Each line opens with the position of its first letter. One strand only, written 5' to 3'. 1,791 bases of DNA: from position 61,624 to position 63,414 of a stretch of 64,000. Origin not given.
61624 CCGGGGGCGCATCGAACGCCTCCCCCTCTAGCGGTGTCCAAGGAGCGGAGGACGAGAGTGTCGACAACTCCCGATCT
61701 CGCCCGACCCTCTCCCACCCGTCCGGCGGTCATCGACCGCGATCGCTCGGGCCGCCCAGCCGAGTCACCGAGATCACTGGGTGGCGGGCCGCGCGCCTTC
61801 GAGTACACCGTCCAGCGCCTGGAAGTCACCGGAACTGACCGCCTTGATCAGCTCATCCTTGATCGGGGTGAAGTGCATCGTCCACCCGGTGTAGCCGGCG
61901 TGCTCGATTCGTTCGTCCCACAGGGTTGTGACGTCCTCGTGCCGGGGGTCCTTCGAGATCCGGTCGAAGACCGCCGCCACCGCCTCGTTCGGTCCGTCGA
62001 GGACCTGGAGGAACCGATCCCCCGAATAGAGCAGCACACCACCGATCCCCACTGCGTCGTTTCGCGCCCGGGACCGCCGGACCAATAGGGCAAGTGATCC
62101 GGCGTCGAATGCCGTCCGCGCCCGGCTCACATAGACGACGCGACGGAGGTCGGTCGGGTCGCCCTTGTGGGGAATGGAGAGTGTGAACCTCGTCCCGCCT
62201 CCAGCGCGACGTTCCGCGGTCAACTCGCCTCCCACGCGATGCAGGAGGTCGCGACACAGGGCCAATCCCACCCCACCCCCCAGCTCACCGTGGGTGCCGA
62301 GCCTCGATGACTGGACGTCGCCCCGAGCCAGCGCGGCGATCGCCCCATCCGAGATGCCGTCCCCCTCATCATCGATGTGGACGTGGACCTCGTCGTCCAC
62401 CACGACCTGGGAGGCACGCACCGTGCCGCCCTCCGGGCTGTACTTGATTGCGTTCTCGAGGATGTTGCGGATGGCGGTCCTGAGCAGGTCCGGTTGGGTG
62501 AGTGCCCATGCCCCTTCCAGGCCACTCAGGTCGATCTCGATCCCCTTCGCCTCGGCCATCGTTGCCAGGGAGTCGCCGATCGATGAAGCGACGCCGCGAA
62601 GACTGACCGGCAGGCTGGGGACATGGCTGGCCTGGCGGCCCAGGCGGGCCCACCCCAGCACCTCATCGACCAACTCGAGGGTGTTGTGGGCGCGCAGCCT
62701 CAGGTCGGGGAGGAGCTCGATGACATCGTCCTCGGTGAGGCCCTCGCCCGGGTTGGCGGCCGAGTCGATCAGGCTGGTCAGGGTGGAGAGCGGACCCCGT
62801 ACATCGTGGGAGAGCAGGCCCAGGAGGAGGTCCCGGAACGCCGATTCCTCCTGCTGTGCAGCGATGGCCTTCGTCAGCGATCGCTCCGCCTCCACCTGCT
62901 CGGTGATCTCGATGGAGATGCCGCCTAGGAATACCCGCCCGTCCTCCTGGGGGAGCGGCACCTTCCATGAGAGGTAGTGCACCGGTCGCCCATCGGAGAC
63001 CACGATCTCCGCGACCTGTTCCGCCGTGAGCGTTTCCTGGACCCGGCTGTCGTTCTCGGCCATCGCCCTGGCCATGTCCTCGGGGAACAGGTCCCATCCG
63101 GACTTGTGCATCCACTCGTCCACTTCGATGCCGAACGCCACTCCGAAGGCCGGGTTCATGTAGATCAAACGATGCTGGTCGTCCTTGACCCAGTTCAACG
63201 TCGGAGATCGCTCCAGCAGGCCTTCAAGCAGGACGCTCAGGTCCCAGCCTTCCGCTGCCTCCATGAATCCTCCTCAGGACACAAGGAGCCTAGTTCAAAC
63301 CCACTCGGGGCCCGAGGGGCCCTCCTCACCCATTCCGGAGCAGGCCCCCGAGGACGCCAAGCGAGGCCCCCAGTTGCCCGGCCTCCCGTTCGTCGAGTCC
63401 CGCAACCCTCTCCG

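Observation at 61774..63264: Histidine kinase with a C-terminal BLUF blue-light flavin domain (PAS-HisKA-HATPase-BLUF)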

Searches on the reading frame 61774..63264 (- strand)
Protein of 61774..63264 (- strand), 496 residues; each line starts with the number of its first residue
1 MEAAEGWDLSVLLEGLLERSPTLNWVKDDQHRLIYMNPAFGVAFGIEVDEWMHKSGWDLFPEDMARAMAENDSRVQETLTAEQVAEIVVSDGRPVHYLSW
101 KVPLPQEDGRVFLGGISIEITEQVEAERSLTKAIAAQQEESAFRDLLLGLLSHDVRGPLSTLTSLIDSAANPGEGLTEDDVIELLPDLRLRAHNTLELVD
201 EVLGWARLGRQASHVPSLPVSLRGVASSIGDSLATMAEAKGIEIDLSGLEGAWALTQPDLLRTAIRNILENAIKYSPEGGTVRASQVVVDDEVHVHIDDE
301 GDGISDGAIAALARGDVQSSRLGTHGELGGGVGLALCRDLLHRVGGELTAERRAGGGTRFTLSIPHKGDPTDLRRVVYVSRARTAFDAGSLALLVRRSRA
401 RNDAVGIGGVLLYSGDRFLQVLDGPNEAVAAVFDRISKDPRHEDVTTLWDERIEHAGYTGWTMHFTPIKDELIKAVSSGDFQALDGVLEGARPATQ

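Call 3: search_protein_families(library=pfam, proteins=[window:61777-63264:-], max_evalue=1)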
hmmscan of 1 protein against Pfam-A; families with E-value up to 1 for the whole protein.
window:61777-63264:- (496 aa): 8 families
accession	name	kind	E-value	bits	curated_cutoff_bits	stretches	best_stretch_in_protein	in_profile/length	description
PF04940.18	BLUF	-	7.4e-24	84.1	25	1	373-463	1-91/92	Sensors of blue-light using FAD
PF02518.31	HATPase_c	-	5.7e-19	69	26.4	1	257-366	2-109/111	Histidine kinase-, DNA gyrase B-, and HSP90-like ATPase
PF08448.16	PAS_4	-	4.3e-15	56.3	23.1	1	17-124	1-109/110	PAS fold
PF00989.32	PAS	-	6.1e-09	36.3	22.6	1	13-115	3-109/113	PAS fold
PF13426.13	PAS_9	-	6.7e-06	26.8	27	1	26-122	6-103/103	PAS domain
PF13581.12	HATPase_c_2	-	0.0009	19.7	27.4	1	263-362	34-125/127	Histidine kinase-like ATPase domain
PF13188.13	PAS_8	-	0.0011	19.2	21.8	1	13-70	3-56/65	PAS domain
PF25455.1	Beta-barrel_CAF17_C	-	0.06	13.5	25.7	1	320-366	26-66/70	CAF17, C-terminal beta-barrel domain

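Call 4: search_protein_families(library=ncbifam, proteins=[window:61777-63264:-], max_evalue=1)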
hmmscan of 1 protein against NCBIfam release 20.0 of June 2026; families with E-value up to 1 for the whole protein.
window:61777-63264:- (496 aa): 75 families (the best 25 are shown)
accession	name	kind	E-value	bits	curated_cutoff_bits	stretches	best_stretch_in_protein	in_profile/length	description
NF008302.0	PRK11091.1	equivalog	4.3e-26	91.3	838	1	9-365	153-504/779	aerobic respiration two-component sensor histidine kinase ArcB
TIGR02966.1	phoR_proteo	equivalog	1.7e-23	83.2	334.2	1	142-363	112-332/333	phosphate regulon sensor histidine kinase PhoR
NF053520.1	HK_Porph_FimS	equivalog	5.5e-23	81.1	600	1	143-365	393-616/618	sensor histidine kinase FimS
NF008312.0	PRK11100.1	equivalog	2.8e-22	79.2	356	1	151-367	263-475/477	two-component system sensor histidine kinase CreC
NF041880.1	EPS_EpsF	equivalog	5.8e-22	77.8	900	1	59-362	194-489/492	response regulator EpsF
NF033092.0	HK_WalK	equivalog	3e-21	75.6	725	1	138-365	366-593/594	cell wall metabolism sensor histidine kinase WalK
NF045595.1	HK_scytonemin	equivalog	5.1e-20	71.4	865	1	19-366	290-635/637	scytonemin biosynthesis sensor histidine kinase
NF007793.0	PRK10490.1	equivalog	8.3e-20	70.4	1123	1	136-370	656-886/895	two-component system sensor histidine kinase KdpD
NF046044.1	PnpS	equivalog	2.3e-19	69.7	400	1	197-365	222-390/390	two-component system histidine kinase PnpS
NF006800.0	PRK09303.1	equivalog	9e-19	67.7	342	1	135-365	142-376/383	histidine kinase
TIGR01386.1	cztS_silS_copS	subfamily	1.1e-17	64.2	292.55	1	198-365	293-457/457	heavy metal sensor histidine kinase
NF041735.1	hist_kin_RppB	equivalog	2.1e-17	63.1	400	1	152-365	224-438/438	two-component system sensor histidine kinase RppB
NF041947.1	LuxQ_Vibrio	equivalog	2.9e-17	61.8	1200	1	20-390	360-723/843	quorum-sensing autoinducer 2 sensor kinase/phosphatase LuxQ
NF047874.1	MASE3_PAS_HK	subfamily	5.3e-17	61.8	560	1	16-367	270-626/655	MASE3 domain-containing sensor histidine kinase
NF012163.2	BaeS_SmeS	equivalog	7.2e-17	61.4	500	1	137-365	234-457/457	sensor histidine kinase efflux regulator BaeS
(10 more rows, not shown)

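Call 5: search_solved_structures(query=window:61777-63264:-, max_evalue=0.01, show_alignments=3)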
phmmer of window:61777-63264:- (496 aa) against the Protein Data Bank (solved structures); distinct sequences matched with E-value up to 0.01: 69 (the best 60 are shown).
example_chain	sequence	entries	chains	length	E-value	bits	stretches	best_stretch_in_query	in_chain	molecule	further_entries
4i5s_A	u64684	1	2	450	7.3e-17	64.7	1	136-370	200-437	Putative histidine kinase CovS; VicK-like protein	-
2byc_A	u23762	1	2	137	4.8e-14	55.4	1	373-470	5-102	BLUE-LIGHT RECEPTOR OF THE BLUF-FAMILY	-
8u4x_A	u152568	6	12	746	4.9e-14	55.4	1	126-365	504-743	histidine kinase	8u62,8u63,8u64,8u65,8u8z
6qrj_A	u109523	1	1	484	4.9e-14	55.4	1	148-430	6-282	Hybrid kinase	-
5c93_A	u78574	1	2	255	9.4e-14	54.5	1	137-367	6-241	Histidine kinase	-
4u7n_A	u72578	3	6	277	1.1e-13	54.3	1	137-367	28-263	Histidine protein kinase sensor protein | Histidine kinase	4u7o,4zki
6azr_A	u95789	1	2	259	1.5e-13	53.8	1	147-367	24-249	Sensor histidine kinase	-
7z8n_A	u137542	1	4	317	1.8e-13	53.6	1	104-364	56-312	Histidine kinase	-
5uht_A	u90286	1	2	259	2.9e-13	52.9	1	147-367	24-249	Sensor histidine kinase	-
3dge_A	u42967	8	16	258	2.9e-13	52.9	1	147-367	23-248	Sensor protein | Histidine kinase | Sensor histidine kinase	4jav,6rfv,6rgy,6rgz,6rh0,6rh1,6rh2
2c2a_A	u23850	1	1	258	3e-13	52.8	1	147-367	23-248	SENSOR HISTIDINE KINASE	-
4jas_A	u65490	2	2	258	4e-13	52.4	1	147-367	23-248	Histidine kinase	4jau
3sl2_A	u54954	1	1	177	2.6e-12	49.7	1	258-372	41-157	Sensor histidine kinase yycG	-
6lgq_C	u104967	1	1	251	4.1e-12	49.1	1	142-370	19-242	Histidine kinase KdpD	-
6rh7_A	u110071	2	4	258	6.3e-12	48.5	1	148-367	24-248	Sensor histidine kinase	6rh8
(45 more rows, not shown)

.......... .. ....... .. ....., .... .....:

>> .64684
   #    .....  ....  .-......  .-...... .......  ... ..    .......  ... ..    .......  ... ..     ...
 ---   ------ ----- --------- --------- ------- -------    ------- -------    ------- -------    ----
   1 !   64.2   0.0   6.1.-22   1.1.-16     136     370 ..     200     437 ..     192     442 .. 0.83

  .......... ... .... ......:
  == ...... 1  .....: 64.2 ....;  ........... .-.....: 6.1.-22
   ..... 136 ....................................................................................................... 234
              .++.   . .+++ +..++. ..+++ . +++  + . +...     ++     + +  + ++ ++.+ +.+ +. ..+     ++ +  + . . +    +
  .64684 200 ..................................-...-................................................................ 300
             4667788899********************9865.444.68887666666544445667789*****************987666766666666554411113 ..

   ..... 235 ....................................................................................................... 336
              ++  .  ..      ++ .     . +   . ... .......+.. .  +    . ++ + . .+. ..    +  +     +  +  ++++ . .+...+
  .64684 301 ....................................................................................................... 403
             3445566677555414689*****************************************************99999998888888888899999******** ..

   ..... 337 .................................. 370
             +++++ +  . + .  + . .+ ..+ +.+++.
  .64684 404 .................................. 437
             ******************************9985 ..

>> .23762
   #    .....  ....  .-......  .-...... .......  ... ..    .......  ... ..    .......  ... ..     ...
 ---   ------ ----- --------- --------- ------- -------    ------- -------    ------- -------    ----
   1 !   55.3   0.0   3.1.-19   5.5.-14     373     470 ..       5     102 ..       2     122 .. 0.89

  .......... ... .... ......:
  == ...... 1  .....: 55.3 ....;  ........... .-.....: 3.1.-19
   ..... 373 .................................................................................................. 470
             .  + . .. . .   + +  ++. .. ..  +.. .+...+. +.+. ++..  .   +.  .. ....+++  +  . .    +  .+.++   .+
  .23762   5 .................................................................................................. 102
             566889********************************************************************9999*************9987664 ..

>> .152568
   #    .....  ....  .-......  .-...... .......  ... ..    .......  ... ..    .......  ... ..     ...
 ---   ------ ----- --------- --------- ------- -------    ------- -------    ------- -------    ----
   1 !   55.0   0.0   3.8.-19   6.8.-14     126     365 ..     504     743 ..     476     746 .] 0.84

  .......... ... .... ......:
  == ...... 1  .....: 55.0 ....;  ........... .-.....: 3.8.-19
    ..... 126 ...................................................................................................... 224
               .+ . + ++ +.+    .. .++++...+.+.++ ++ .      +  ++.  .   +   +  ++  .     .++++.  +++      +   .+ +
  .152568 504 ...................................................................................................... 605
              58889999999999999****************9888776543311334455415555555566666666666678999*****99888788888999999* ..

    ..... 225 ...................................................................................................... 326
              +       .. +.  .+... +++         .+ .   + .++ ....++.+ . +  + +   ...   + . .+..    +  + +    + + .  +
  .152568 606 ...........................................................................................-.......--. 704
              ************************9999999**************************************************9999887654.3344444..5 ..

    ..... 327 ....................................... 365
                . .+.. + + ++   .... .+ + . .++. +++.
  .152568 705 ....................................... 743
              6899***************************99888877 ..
